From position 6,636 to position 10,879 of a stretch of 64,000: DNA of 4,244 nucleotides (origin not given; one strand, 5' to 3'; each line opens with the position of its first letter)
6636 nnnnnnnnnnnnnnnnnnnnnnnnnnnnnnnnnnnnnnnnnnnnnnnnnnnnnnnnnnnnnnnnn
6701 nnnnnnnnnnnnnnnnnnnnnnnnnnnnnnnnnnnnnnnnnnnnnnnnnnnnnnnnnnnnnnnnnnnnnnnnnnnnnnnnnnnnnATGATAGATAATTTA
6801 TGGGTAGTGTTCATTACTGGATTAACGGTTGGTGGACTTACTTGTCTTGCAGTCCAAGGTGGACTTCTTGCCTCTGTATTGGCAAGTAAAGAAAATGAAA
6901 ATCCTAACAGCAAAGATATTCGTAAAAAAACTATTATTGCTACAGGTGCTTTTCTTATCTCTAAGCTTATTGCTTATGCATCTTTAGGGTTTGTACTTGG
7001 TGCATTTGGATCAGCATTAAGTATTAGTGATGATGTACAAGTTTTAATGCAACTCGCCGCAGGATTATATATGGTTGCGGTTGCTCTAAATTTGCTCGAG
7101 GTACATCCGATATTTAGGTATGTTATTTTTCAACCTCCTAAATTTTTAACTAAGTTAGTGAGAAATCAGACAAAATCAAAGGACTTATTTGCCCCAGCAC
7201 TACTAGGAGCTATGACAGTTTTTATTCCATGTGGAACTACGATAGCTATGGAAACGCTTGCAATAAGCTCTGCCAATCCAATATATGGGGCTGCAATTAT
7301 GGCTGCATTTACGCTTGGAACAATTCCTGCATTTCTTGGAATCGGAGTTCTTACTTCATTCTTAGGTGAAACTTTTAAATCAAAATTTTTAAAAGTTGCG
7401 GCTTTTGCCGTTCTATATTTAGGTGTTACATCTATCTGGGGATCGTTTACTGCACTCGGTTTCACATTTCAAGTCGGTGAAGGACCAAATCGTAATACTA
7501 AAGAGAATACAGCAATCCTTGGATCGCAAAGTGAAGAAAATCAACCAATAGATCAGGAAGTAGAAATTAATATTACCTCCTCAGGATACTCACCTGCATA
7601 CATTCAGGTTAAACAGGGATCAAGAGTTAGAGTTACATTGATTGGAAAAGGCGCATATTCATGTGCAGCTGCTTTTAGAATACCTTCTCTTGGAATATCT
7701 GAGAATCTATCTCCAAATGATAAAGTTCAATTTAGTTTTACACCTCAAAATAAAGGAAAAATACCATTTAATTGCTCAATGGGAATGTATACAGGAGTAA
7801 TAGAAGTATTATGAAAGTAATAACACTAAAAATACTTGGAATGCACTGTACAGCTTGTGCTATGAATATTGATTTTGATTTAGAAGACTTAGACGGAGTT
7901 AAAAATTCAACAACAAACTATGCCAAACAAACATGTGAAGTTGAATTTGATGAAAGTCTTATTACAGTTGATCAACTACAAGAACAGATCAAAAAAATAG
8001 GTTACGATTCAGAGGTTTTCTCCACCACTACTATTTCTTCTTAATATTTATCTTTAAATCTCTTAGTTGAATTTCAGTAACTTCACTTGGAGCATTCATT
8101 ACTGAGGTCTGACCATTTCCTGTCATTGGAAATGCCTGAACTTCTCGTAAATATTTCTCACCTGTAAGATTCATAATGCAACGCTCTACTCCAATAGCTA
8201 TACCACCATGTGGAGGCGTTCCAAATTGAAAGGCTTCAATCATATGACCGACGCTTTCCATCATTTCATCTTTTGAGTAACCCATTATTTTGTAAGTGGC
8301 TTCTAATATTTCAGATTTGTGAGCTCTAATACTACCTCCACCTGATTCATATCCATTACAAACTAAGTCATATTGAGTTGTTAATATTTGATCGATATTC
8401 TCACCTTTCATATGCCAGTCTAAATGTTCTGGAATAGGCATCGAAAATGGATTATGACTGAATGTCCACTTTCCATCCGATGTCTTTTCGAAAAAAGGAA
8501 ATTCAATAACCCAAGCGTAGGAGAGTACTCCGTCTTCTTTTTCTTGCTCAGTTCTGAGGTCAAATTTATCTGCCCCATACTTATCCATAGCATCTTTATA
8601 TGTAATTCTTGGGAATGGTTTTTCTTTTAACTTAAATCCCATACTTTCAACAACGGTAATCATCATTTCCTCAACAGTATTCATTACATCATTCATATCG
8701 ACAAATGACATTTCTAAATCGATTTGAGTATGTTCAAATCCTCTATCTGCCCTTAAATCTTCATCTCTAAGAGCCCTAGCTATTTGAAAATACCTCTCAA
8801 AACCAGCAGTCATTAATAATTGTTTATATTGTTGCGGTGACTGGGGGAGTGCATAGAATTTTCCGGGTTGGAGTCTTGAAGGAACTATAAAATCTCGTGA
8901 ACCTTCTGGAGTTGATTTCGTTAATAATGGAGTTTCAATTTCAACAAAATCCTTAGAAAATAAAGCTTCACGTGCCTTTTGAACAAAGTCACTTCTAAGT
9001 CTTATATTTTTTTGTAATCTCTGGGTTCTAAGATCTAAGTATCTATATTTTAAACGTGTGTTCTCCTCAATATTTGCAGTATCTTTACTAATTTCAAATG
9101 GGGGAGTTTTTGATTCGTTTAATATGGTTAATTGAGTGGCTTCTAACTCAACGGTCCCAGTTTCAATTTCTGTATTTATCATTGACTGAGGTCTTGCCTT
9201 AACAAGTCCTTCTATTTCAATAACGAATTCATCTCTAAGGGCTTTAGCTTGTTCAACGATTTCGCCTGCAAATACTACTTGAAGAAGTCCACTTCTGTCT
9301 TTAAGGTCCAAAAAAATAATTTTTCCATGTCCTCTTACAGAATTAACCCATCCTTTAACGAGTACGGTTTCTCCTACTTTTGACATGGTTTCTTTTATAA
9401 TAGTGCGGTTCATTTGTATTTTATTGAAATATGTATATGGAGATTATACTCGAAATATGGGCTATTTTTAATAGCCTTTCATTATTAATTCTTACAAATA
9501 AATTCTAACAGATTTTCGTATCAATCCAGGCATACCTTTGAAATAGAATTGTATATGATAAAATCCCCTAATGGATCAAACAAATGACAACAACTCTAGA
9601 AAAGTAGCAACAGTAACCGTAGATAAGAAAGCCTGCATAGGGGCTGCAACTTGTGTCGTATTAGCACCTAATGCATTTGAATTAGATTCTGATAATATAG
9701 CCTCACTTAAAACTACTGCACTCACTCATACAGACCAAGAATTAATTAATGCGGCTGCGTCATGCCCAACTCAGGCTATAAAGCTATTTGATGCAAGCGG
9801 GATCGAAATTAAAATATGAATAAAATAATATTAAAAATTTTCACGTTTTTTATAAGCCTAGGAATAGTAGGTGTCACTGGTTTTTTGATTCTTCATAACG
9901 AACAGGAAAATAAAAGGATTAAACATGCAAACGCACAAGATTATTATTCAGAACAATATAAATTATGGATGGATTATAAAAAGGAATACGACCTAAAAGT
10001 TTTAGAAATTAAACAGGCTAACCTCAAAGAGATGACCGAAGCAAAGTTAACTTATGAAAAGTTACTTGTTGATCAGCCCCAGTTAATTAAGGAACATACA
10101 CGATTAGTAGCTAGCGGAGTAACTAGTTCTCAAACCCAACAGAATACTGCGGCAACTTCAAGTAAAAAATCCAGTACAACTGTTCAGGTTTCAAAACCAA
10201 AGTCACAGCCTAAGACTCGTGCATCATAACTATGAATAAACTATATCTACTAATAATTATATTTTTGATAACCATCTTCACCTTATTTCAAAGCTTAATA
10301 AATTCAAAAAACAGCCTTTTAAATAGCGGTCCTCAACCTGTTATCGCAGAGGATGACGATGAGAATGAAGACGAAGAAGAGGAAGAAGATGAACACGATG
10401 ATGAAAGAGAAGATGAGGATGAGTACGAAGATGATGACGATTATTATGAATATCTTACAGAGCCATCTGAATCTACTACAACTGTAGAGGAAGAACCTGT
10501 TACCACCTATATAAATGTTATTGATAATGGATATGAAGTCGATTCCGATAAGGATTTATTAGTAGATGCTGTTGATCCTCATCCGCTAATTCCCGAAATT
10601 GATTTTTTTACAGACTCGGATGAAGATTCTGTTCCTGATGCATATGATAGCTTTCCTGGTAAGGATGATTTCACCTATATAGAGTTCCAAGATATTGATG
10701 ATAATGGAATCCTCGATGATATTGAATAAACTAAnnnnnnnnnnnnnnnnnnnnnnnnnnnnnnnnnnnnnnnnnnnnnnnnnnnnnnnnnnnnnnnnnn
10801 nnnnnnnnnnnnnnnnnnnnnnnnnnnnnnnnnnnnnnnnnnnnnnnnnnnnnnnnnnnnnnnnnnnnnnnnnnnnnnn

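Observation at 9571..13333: Five-gene operon coupling a ferredoxin, a cytoplasmic ApbE flavin transferase and a NOX-like bis-heme flavocytochrome: candidate trans-membrane electron-export system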

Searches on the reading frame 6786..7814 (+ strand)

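Call 3: search_protein_families(library=pfam, proteins=[window:6786-7814:+], max_evalue=0.01)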
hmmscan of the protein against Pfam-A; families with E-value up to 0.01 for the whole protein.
window:6786-7814:+ (342 aa): 2 families
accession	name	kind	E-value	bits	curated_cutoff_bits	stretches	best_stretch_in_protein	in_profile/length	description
PF13386.12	DsbD_2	-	1.1e-31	110.8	24.9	1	8-214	2-198/199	Cytochrome C biogenesis protein transmembrane region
PF13473.12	Cupredoxin_1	-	1.3e-14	54.5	27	1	245-339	9-102/104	Cupredoxin-like domain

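Call 4: search_protein_families(library=ncbifam, proteins=[window:6786-7814:+], max_evalue=0.01)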
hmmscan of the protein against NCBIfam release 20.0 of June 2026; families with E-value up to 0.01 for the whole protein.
window:6786-7814:+ (342 aa): 1 family
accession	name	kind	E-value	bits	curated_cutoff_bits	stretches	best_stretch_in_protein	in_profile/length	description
TIGR04246.1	nitrous_NosZ_Gp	equivalog_domain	0.0064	14.8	625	1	240-331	466-560/578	Sec-dependent nitrous-oxide reductase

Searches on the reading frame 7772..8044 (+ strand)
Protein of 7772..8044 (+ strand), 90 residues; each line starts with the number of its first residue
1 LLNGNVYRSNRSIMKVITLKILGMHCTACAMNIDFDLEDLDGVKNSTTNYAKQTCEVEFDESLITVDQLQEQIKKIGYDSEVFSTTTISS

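Call 3: search_protein_families(library=pfam, proteins=[window:7772-8044:+], max_evalue=0.01)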
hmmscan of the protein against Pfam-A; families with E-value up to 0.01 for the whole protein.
window:7772-8044:+ (90 aa): 1 family
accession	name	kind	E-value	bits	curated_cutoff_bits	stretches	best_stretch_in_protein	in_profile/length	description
PF00403.32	HMA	-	8.3e-16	58.6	24.8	1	18-79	1-62/62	Heavy-metal-associated domain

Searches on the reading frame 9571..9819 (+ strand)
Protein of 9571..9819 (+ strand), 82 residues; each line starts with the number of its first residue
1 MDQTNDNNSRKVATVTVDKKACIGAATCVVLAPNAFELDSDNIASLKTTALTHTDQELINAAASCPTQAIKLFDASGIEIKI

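Call 3: search_protein_families(library=pfam, proteins=[window:9571-9819:+], max_evalue=0.01)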
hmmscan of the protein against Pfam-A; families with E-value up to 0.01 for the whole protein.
window:9571-9819:+ (82 aa): 3 families
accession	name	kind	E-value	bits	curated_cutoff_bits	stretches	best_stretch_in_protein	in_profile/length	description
PF13459.11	Fer4_15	-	1.2e-11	45.6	22.4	1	15-71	1-65/66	4Fe-4S single cluster domain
PF13370.11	Fer4_13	-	4.6e-11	43.7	24.5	1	17-71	1-57/58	4Fe-4S single cluster domain of Ferredoxin I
PF06902.16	Fer4_19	-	0.00013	22.4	24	1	14-73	7-62/64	Divergent 4Fe-4S mono-cluster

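Call 4: search_protein_families(library=ncbifam, proteins=[window:9571-9819:+], max_evalue=0.01)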
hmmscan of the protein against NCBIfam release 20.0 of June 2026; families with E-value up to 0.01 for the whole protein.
window:9571-9819:+ (82 aa): 8 families
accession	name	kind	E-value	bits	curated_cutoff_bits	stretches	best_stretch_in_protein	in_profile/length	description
NF040864.1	HgcB_ferredoxin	equivalog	0.00021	21.1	99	1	10-77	4-68/93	mercury methylation ferredoxin HgcB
NF009451.0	PRK12809.1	equivalog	0.00028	19.3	1154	1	13-79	78-143/639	formate-dependent uric acid utilization protein YgfT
TIGR02494.1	PFLE_PFLC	subfamily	0.00051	19.4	174.35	1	5-73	33-100/293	glycyl-radical enzyme activating protein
NF007658.0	PRK10330.1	equivalog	0.0019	17.8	260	0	5-34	72-101/181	electron transport protein HydN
NF007382.0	PRK09898.1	equivalog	0.0028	17.2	213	1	10-75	144-203/208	ferredoxin-like protein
NF009053.0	PRK12387.1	subfamily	0.0036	17.1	204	1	18-73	36-93/180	formate hydrogenlyase complex iron-sulfur subunit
TIGR02951.1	DMSO_dmsB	equivalog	0.0098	15.9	214.1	0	10-72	85-150/161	DMSO/selenate family reductase complex B subunit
NF045874.1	Vhu_polyferre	exception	0.0099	14.6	600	0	8-72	184-245/381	F420-non-reducing hydrogenase associated-polyferredoxin VhuB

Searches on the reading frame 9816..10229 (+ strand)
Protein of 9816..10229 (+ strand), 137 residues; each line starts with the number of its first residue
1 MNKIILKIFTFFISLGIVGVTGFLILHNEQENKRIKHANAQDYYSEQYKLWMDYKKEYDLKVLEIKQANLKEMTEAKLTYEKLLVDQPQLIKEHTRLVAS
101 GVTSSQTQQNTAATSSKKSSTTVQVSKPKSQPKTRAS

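Call 3: search_protein_families(library=pfam, proteins=[window:9816-10229:+], max_evalue=0.01)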
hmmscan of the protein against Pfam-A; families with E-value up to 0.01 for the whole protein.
window:9816-10229:+ (137 aa): 0 families

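Call 4: search_protein_families(library=ncbifam, proteins=[window:9816-10229:+], max_evalue=0.01)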
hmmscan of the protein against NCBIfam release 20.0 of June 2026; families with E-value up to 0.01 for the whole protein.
window:9816-10229:+ (137 aa): 0 families

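Call 35: find_homologous_proteins(query=window:9816-10226:+, max_evalue=0.001)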
Query window:9816-10226:+ (137 aa): 2 proteins with E <= 0.001 among 11 candidates.
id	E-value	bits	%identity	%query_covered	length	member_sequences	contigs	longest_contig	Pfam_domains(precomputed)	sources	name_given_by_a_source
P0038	1.0e-80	286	100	100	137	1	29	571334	-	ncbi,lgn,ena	-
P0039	8.8e-66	237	81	100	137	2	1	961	-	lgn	-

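Call 74: list_cluster_members(proteins=[window:9816-10226:+, window:10232-10726:+, window:10735-11670:+, window:11645-13330:+, P0091, P0104, P0113, P0124, P0169, P0183])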
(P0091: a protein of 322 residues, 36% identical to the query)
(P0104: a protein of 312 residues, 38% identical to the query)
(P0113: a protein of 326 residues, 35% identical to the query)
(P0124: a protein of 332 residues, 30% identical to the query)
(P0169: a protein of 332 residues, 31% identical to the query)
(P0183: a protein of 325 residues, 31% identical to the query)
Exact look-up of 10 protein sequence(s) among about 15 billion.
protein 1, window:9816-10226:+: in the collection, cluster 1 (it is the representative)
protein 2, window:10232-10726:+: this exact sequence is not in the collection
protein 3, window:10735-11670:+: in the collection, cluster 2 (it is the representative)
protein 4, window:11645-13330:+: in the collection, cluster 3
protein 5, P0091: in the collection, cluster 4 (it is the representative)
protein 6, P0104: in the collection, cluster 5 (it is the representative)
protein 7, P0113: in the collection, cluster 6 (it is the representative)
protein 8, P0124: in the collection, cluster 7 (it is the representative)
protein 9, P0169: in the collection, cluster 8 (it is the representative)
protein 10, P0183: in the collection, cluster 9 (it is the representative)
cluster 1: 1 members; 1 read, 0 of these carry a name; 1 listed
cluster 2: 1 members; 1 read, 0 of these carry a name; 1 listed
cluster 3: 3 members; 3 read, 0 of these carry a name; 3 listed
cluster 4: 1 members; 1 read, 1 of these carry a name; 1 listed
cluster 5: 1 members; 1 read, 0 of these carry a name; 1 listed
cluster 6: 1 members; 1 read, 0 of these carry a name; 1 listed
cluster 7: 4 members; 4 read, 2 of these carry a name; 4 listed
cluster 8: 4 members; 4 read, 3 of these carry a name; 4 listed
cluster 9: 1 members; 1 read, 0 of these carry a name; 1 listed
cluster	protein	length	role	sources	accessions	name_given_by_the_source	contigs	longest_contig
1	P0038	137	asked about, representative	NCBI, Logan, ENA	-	-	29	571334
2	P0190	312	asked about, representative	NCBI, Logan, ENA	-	-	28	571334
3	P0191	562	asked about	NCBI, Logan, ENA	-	-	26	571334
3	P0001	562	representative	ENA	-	-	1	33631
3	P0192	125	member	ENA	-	-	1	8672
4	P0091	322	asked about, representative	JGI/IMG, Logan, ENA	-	thiamine biosynthesis lipoprotein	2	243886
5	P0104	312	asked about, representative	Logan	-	-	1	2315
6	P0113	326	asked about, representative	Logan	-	-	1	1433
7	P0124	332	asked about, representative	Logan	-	-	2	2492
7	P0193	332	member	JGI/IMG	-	FAD:protein FMN transferase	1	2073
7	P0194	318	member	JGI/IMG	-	thiamine biosynthesis lipoprotein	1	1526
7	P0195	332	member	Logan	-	-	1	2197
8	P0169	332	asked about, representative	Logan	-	-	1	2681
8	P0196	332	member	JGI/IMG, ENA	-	thiamine biosynthesis lipoprotein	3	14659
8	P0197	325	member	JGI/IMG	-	thiamine biosynthesis lipoprotein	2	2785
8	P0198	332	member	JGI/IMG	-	thiamine biosynthesis lipoprotein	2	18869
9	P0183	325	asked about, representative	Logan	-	-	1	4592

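Call 94: find_encoding_contigs(protein=P0198, flank=5000, max_places=2)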
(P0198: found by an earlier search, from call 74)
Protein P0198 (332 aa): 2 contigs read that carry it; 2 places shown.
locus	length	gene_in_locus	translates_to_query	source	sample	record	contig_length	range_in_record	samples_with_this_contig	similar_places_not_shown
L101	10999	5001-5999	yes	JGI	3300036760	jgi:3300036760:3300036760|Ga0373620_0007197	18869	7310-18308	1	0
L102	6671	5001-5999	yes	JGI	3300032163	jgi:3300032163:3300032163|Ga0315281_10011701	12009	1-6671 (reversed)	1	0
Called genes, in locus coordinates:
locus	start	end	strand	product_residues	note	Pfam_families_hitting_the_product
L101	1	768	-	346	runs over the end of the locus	-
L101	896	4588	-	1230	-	-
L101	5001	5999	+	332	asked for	PF02424:ApbE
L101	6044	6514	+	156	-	-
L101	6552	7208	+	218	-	-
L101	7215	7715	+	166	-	-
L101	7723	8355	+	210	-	-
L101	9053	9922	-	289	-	-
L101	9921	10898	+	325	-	-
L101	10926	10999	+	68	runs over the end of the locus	-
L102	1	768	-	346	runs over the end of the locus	-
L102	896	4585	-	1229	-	-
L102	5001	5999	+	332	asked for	PF02424:ApbE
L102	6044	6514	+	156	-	-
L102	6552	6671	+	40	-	?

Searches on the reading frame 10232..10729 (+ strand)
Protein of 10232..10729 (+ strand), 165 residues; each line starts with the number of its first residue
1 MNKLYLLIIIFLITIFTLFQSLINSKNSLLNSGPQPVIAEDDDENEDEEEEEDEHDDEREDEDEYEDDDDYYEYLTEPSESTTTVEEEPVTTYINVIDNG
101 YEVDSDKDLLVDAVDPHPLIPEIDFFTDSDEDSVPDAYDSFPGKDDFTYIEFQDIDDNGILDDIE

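Call 3: search_protein_families(library=pfam, proteins=[window:10232-10729:+], max_evalue=0.01)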
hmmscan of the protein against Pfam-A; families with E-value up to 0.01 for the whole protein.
window:10232-10729:+ (165 aa): 1 family
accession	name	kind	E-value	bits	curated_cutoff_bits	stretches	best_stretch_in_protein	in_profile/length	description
PF22251.1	PFF1_TM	-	0.0098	15.9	32.3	0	8-88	95-178/300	Vacuolar membrane protease, transmembrane domain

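Call 4: search_protein_families(library=ncbifam, proteins=[window:10232-10729:+], max_evalue=0.01)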
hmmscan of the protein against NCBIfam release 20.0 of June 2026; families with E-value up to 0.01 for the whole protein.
window:10232-10729:+ (165 aa): 1 family
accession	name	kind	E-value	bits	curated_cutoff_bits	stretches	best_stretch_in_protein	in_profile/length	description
NF033598.2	elast_bind_EbpS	equivalog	0.0072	15.3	300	1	5-70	313-379/498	elastin-binding protein EbpS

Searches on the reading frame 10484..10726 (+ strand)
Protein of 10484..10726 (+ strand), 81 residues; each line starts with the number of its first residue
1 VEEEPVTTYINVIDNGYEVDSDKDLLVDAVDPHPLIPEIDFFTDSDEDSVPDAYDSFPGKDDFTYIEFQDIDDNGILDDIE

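Call 34: find_homologous_proteins(query=window:10484-10726:+, max_evalue=0.001)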
Query window:10484-10726:+: no candidate shares three 5-residue words with the query. No homologue found.
